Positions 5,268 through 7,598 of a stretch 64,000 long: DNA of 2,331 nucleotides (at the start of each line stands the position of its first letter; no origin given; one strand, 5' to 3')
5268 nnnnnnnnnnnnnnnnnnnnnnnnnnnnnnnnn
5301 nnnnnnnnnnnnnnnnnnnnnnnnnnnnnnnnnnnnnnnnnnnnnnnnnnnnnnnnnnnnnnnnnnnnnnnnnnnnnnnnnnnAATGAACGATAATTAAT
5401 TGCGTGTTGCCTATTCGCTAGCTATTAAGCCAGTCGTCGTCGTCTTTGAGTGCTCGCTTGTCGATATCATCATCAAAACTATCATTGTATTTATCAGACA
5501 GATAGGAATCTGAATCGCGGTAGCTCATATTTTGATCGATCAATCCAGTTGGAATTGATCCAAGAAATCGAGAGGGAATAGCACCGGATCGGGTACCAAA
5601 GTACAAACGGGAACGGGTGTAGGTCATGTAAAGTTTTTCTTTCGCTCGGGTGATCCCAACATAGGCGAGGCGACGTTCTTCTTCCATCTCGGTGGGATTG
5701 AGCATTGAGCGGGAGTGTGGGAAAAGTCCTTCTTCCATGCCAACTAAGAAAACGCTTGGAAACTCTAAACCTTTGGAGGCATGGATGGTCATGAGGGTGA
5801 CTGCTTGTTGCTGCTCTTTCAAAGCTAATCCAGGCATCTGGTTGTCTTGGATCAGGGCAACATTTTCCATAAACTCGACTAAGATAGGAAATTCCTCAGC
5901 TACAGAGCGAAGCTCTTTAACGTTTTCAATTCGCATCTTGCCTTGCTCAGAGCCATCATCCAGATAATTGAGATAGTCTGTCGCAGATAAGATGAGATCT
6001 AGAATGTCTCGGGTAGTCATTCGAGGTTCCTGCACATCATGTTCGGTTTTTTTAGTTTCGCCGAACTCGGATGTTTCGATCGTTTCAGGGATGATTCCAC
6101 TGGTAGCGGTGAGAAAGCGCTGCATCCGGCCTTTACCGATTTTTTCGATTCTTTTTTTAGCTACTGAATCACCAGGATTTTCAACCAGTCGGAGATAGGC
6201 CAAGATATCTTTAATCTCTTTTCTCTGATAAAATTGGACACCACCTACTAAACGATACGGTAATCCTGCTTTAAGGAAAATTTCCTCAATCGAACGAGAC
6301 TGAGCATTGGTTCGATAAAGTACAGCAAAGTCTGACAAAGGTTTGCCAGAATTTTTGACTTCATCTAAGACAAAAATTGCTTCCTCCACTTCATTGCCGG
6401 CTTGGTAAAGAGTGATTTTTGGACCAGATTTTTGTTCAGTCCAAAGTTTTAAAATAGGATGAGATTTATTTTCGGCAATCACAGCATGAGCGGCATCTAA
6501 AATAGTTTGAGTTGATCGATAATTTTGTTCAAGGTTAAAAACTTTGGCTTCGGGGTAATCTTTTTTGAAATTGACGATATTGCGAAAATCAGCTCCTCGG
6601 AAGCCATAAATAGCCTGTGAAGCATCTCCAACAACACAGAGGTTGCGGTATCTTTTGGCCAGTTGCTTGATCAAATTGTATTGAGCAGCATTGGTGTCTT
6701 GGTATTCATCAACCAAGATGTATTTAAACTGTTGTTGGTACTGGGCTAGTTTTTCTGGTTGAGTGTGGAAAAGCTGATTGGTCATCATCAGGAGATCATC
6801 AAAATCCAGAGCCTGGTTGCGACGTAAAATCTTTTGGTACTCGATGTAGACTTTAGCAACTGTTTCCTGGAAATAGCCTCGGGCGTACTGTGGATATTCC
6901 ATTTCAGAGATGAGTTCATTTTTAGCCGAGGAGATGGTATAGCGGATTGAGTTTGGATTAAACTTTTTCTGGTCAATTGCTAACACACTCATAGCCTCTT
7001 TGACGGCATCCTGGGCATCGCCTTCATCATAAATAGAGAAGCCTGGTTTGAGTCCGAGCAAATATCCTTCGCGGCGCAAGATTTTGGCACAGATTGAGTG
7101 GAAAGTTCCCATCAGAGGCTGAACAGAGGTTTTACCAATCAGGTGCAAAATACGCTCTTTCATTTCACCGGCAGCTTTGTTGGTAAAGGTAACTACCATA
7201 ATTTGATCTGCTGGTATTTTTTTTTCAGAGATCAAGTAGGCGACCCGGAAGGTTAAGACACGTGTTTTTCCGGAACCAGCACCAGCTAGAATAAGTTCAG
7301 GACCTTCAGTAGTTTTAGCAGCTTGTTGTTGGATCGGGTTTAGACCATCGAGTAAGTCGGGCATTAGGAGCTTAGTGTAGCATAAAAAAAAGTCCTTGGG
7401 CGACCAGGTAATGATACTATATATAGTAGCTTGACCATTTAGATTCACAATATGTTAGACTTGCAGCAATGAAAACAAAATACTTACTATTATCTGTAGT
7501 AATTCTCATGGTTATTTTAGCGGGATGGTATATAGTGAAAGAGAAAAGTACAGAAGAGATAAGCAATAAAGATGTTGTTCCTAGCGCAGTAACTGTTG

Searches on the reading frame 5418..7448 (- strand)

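Call 10: search_protein_families(library=pfam, proteins=[window:5418-7448:-], max_evalue=0.001)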
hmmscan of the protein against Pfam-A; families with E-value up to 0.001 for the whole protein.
window:5418-7448:- (676 aa): 6 families
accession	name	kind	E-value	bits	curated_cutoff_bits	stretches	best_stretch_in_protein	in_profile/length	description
PF00580.27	UvrD-helicase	-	2e-90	303.6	23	1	36-299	1-271/271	UvrD/REP helicase N-terminal domain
PF13361.12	UvrD_C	-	2.7e-67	228.1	25.6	1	305-612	2-349/350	UvrD-like helicase C-terminal domain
PF13245.12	AAA_19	-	1.3e-24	87.3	25.1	1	40-284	1-134/134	AAA domain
PF13538.12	UvrD_C_2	-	4.1e-11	43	27.4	1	550-608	2-51/52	UvrD-like helicase C-terminal domain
PF01443.25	Viral_helicase1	-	5.7e-07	30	21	0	547-607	174-225/228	Viral superfamily 1 RNA helicase core domain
PF13604.12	AAA_30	-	6.5e-07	29.7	27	0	36-100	2-66/191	AAA domain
